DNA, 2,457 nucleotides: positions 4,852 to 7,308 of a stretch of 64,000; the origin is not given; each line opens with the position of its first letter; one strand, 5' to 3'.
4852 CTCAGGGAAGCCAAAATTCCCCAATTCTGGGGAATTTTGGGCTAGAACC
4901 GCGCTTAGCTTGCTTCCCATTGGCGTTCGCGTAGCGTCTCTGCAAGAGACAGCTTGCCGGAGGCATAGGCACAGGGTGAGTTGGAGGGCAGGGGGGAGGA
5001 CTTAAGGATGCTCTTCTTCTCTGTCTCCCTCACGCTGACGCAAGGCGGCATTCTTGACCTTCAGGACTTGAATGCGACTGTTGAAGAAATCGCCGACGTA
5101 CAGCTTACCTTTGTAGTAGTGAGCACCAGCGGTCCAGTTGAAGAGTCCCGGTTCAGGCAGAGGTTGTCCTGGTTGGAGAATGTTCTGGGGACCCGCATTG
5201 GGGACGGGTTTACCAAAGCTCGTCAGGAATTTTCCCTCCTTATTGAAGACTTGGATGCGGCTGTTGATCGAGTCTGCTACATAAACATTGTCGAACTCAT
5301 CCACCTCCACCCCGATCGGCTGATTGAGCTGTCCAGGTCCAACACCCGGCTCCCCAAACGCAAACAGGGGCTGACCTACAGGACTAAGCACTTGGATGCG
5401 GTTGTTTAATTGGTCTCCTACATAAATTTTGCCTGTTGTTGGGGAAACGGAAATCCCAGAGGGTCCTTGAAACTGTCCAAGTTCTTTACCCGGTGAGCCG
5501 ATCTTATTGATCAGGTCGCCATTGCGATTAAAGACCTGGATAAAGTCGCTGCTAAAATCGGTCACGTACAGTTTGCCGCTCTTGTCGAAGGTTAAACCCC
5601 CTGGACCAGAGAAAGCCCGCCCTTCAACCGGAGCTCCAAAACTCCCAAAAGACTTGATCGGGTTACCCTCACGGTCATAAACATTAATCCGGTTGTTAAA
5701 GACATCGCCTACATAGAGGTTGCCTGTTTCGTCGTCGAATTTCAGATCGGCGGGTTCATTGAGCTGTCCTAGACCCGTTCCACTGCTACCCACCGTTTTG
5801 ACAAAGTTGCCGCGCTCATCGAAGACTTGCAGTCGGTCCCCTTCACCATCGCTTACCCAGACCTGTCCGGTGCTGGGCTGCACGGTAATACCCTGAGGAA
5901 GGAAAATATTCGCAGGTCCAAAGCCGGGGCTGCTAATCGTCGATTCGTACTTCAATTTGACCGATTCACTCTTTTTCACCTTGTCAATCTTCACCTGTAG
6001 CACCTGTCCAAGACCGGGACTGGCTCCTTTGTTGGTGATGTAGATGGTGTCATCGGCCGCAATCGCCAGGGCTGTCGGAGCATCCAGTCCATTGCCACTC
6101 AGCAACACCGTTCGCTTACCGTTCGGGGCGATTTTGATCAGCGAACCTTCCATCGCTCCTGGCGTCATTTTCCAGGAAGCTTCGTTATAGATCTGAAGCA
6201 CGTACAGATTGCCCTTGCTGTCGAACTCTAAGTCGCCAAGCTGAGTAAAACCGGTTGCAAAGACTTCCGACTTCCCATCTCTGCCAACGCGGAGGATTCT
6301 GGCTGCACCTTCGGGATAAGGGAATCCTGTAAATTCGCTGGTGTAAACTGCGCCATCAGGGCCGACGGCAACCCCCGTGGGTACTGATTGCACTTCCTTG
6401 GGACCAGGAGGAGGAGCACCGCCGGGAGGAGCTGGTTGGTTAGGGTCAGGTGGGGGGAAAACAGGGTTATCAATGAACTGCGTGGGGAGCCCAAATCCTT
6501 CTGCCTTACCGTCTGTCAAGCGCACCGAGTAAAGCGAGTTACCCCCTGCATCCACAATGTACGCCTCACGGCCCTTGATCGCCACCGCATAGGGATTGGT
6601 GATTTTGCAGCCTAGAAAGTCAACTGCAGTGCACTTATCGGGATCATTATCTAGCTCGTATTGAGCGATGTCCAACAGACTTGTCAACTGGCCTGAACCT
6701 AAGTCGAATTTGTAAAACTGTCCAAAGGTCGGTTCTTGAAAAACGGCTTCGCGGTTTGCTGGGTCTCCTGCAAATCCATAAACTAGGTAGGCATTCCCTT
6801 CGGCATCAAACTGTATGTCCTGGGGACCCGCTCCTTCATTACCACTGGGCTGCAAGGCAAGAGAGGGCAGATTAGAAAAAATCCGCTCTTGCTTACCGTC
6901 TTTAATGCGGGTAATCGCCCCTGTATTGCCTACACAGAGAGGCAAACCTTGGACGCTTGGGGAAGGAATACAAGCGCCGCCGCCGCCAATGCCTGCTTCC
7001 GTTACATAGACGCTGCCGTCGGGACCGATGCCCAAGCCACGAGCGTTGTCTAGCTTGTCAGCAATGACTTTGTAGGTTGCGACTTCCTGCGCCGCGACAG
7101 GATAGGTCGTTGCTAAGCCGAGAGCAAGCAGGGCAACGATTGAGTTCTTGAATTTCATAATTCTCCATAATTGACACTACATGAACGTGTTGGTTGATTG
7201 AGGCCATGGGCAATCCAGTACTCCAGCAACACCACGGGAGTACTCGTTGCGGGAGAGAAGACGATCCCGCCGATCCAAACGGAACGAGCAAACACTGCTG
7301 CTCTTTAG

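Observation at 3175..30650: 27-kb contiguous scytonemin supercluster: scy genes, a divergent trp/aro/tyr supply operon, a dedicated two-component system and ebo genes side by side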

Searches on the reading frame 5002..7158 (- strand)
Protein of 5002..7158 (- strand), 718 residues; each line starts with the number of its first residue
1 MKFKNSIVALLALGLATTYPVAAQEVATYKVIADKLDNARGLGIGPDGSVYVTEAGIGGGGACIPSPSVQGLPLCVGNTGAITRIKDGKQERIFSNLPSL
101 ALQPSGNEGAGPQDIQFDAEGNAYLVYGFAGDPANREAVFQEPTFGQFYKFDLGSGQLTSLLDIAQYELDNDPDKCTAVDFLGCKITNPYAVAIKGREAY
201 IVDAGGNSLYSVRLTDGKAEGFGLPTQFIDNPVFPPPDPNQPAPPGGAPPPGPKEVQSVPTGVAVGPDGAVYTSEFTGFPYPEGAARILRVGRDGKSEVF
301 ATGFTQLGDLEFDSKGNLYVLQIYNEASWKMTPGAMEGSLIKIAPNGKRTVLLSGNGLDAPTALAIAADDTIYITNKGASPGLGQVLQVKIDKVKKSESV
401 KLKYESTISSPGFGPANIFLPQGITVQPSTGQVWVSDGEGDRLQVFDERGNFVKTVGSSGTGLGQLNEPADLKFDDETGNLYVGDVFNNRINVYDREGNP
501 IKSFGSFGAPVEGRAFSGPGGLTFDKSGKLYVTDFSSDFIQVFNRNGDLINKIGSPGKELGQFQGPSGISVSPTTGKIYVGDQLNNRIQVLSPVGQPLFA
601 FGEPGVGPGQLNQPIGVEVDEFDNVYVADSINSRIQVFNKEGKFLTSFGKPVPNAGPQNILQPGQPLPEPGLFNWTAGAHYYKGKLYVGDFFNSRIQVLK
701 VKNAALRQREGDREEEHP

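Call 3: search_protein_families(library=ncbifam, proteins=[window:5002-7158:-], max_evalue=0.00001)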
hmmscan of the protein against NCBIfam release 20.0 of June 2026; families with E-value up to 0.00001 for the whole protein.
window:5002-7158:- (718 aa): 3 families
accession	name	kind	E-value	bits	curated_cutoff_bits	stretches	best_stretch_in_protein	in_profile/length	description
NF035926.1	scyF_NHL_VPEP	equivalog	1e-136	456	350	1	394-704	17-347/376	scytonemin biosynthesis PEP-CTERM protein ScyF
NF033206.1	ScyE_fam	subfamily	3.2e-122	408.2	80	1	30-389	1-332/333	ScyD/ScyE family protein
NF047780.1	LIC12708_fam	subfamily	5.4e-06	25.5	150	0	526-558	65-97/391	LIC_12708 family protein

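Call 21: find_homologous_proteins(query=window:5002-7158:-, max_evalue=1e-10)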
Query window:5002-7158:- (718 aa): 848 proteins with E <= 1e-10 among 8000 candidates; the best 120 are listed.
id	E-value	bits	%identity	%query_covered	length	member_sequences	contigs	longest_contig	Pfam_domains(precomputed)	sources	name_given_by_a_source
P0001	0.0e+0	1553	95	100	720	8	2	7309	PF17170.11,PF01731.27,PF01436.28,PF25021.2,PF08450.19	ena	-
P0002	1.5e-207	710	80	54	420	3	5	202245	PF01436.28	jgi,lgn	jgi:hypothetical protein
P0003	2.7e-206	705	80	54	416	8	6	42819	PF01436.28,PF08450.19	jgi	jgi:hypothetical protein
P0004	2.7e-203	696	78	54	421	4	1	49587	-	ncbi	-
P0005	2.3e-132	461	57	56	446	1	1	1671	-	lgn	-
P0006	2.6e-129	451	57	54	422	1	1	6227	-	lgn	-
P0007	6.5e-128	446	54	54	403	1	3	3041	PF01436.28,PF08450.19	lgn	-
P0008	1.4e-126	442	54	54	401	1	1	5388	PF01436.28,PF08450.19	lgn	-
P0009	1.0e-125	439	56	54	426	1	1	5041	PF01436.28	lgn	-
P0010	1.0e-125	439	54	54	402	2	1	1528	PF01436.28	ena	-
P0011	2.2e-125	438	54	54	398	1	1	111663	PF01436.28,PF08450.19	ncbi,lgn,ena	-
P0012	2.4e-125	438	56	54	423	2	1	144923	PF01436.28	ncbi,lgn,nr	ncbi:MAG: ScyD/ScyE family protein [Nostoc sp. LLA-1]|nr:ScyD/ScyE family protein [Cyanocohniella sp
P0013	2.8e-125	438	54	54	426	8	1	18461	-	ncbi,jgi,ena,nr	ncbi:MAG: ScyD/ScyE family protein [Hassallia sp. WJT32-NPBG1]|jgi:hypothetical protein|nr:ScyD/ScyE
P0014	5.0e-125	437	55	54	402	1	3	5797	PF08450.19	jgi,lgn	jgi:sugar lactone lactonase YvrE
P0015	6.2e-125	437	53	54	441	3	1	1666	-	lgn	-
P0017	7.7e-125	436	56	54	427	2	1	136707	PF01436.28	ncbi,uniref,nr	ncbi:ScyD/ScyE family protein [Trichocoleus sp. FACHB-90]|uniref:ScyD/ScyE family protein n=1 Tax=Cy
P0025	1.2e-123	432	53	54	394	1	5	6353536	PF01436.28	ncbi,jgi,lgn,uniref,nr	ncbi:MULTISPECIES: ScyD/ScyE family protein [Chroococcidiopsis]|jgi:hypothetical protein|uniref:NHL 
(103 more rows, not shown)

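Call 23: find_encoding_contigs(protein=P0002, flank=10000, max_places=3)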
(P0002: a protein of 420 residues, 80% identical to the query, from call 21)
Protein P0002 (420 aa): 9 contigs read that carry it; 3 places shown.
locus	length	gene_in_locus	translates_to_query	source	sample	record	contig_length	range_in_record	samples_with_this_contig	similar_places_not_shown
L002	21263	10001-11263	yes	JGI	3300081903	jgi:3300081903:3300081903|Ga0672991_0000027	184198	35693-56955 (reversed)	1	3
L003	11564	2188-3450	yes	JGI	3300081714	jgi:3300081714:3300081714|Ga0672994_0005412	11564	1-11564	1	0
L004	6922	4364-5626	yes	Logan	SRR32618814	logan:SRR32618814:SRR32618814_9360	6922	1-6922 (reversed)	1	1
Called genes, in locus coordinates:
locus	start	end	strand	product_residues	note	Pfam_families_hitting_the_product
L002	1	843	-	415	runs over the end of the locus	PF00291:PALP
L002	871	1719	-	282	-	PF00290:Trp_syntA, PF00977:His_biosynth (weak)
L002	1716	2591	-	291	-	PF00218:IGPS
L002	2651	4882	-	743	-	PF04715:, PF00425:Chorismate_bind, PF00117:GATase, PF07722:Peptidase_C26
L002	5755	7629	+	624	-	PF02776:TPP_enzyme_N, PF00205:TPP_enzyme_M, PF02775:TPP_enzyme_C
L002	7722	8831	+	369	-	PF02812:ELFV_dehydrog_N, PF00208:ELFV_dehydrog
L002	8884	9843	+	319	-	-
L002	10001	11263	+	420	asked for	PF01436:NHL (faint)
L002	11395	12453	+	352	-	PF08450:SGL (faint), PF17170:DUF5128 (weak), PF01436:NHL (faint)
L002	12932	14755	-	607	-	PF03169:OPT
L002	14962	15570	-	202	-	PF05685:Uma2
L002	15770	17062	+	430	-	PF25919:BSH_CusB (faint), PF25917:BSH_RND, PF25973:BSH_CzcB (faint), PF25984:BSH_YknX (weak), PF25876:HH_MFP_RND, PF25954:Beta-barrel_RND_2 (weak)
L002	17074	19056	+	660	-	PF00005:ABC_tran, PF13476:AAA_23 (faint), PF13604:AAA_30 (faint), PF13304:AAA_21 (weak), PF13732:DrrA1-3_C (faint), PF00005:ABC_tran, PF13304:AAA_21 (weak)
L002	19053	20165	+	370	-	PF12679:ABC2_membrane_2, PF12698:ABC2_membrane_3, PF01061:ABC2_membrane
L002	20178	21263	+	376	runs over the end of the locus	PF12679:ABC2_membrane_2, PF12698:ABC2_membrane_3, PF01061:ABC2_membrane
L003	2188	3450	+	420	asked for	PF01436:NHL (faint)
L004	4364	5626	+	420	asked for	PF01436:NHL (faint)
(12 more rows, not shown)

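Call 24: find_encoding_contigs(protein=P0004, flank=10000, max_places=2)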
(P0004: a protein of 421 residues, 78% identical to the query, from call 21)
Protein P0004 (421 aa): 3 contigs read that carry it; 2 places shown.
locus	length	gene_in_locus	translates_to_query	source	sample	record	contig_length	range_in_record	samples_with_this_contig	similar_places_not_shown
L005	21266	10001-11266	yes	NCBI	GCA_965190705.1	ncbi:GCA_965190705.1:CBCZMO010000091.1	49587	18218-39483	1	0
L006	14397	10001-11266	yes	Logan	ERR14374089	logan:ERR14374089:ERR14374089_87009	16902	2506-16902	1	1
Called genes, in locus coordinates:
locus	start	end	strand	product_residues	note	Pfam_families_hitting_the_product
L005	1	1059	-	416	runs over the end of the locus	PF00291:PALP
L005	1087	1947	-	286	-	PF00290:Trp_syntA, PF00977:His_biosynth (faint)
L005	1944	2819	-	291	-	PF00218:IGPS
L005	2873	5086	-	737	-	PF04715:, PF00425:Chorismate_bind, PF00117:GATase, PF07722:Peptidase_C26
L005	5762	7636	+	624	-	PF02776:TPP_enzyme_N, PF00205:TPP_enzyme_M, PF02775:TPP_enzyme_C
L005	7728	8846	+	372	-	PF02812:ELFV_dehydrog_N, PF00208:ELFV_dehydrog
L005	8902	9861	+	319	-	-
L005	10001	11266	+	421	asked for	-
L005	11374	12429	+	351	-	PF08450:SGL (faint), PF17170:DUF5128 (faint), PF01436:NHL (faint)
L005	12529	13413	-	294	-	PF00126:HTH_1, PF03466:LysR_substrate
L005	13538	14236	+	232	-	PF01965:DJ-1_PfpI, PF17124:ThiJ_like (weak)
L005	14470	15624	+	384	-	PF00465:Fe-ADH, PF13685:Fe-ADH_2 (faint), PF25137:ADH_Fe_C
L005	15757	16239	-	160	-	PF13302:Acetyltransf_3, PF13420:Acetyltransf_4 (weak), PF00583:Acetyltransf_1, PF13508:Acetyltransf_7 (weak)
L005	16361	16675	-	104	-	PF12973:Cupin_7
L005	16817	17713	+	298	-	PF00126:HTH_1, PF03466:LysR_substrate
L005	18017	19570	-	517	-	-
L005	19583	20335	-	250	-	PF00005:ABC_tran, PF13304:AAA_21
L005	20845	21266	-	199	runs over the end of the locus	PF00440:TetR_N, PF16925:TetR_C_13 (faint)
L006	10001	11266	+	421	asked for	-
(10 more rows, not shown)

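Call 40: find_encoding_contigs(protein=P0025, flank=10000, max_places=1)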
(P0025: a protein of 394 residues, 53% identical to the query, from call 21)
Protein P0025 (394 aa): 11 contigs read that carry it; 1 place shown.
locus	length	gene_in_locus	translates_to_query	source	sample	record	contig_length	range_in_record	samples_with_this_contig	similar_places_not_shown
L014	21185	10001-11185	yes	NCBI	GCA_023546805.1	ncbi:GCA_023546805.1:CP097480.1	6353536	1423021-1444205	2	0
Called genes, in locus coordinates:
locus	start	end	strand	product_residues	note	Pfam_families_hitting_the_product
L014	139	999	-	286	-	PF20376:DUF6671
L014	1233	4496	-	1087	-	PF00873:ACR_tran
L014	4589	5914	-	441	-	-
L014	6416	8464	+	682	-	PF00012:HSP70, PF06723:MreB_Mbl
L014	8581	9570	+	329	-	PF00226:DnaJ, PF01556:DnaJ_C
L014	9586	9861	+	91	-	PF01844:HNH, PF14279:HNH_5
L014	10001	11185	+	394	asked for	PF01436:NHL (faint)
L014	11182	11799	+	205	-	PF04336:ACP_PD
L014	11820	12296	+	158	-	PF01592:NifU_N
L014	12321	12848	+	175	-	PF10726:DUF2518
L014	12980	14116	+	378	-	PF00465:Fe-ADH, PF13685:Fe-ADH_2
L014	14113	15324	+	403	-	PF00155:Aminotran_1_2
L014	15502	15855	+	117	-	-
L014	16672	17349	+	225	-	PF00210:Ferritin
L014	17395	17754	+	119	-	PF00355:Rieske, PF13806:Rieske_2 (weak)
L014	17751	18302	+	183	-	-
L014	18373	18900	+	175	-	-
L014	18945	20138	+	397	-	PF13386:DsbD_2, PF01794:Ferric_reduct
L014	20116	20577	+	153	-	-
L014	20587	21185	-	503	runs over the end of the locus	PF00264:Tyrosinase, PF12142:PPO1_DWL, PF25271:DUF7868 (weak)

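Call 41: find_encoding_contigs(protein=P0017, flank=10000, max_places=1)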
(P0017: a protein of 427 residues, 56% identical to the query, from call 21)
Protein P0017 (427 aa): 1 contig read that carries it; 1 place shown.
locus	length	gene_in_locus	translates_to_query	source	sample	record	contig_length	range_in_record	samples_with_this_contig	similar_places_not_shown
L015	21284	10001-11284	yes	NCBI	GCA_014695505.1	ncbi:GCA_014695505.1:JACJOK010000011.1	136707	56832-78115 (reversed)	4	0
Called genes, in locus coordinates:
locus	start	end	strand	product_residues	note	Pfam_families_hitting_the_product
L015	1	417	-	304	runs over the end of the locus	PF01040:UbiA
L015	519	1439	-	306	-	PF01026:TatD_DNase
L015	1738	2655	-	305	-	PF28008:EboA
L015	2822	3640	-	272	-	PF00072:Response_reg, PF00165:HTH_AraC (weak), PF12833:HTH_18, PF00165:HTH_AraC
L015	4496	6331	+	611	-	PF02776:TPP_enzyme_N, PF00205:TPP_enzyme_M, PF02775:TPP_enzyme_C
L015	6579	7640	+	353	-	PF02812:ELFV_dehydrog_N, PF00208:ELFV_dehydrog, PF02826:2-Hacid_dh_C (faint)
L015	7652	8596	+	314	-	-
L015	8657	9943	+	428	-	-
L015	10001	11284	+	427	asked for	PF01436:NHL (faint)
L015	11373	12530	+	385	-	PF08450:SGL (faint), PF06739:SBBP (faint), PF01731:Arylesterase (faint), PF25021:TEN_NHL (faint), PF17170:DUF5128, PF01436:NHL (weak)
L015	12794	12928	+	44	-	-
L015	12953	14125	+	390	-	-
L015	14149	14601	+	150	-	-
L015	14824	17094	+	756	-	PF04715:, PF00425:Chorismate_bind, PF00117:GATase, PF07722:Peptidase_C26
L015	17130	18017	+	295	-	PF00218:IGPS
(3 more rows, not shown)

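Call 58: find_encoding_contigs(protein=P0001, flank=10000, max_places=3)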
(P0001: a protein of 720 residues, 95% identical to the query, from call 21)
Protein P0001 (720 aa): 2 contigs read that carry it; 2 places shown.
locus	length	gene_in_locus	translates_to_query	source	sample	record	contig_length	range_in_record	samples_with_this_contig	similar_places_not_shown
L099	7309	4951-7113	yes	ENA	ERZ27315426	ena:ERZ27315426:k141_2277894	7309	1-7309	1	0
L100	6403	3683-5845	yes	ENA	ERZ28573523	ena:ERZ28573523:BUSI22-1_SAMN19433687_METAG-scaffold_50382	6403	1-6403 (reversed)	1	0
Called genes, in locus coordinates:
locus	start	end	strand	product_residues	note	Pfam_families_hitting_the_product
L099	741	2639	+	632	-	PF02776:TPP_enzyme_N, PF00205:TPP_enzyme_M, PF02775:TPP_enzyme_C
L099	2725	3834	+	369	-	PF02812:ELFV_dehydrog_N, PF00208:ELFV_dehydrog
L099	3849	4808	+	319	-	-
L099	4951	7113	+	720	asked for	PF01731:Arylesterase (faint), PF25021:TEN_NHL (faint), PF01436:NHL (faint), PF08450:SGL (faint), PF17170:DUF5128 (weak)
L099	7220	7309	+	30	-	?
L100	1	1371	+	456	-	?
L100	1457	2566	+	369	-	PF02812:ELFV_dehydrog_N, PF00208:ELFV_dehydrog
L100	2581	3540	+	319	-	-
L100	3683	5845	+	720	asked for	PF01731:Arylesterase (faint), PF25021:TEN_NHL (faint), PF01436:NHL (faint), PF08450:SGL (faint), PF17170:DUF5128 (weak)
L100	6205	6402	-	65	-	?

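Call 77: search_protein_families(library=pfam, proteins=[window:5002-7158:-], max_evalue=0.001)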
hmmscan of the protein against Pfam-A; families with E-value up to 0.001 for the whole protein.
window:5002-7158:- (718 aa): 7 families
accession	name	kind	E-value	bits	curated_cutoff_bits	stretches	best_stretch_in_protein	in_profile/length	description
PF01436.27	NHL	-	1.7e-31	107.1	20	1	611-638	1-28/28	NHL repeat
PF08450.18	SGL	-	1.1e-17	65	26.3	2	472-558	139-225/246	SMP-30/Gluconolactonase/LRE-like region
PF17170.10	DUF5128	-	2.4e-13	50.4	22.9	1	430-500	53-124/321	6-bladed beta-propeller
PF01731.26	Arylesterase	-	1.1e-06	29.2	21.3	0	562-591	52-81/86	Arylesterase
PF25021.1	TEN_NHL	-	1.2e-06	28.2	27.1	0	358-378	329-349/357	Teneurin NHL domain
PF24684.1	Vgb_lyase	-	0.00014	21.3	50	0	421-661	15-229/290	Virginiamycin B lyase family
PF06739.17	SBBP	-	0.00049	20.4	20.5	0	613-628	14-29/38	Beta-propeller repeat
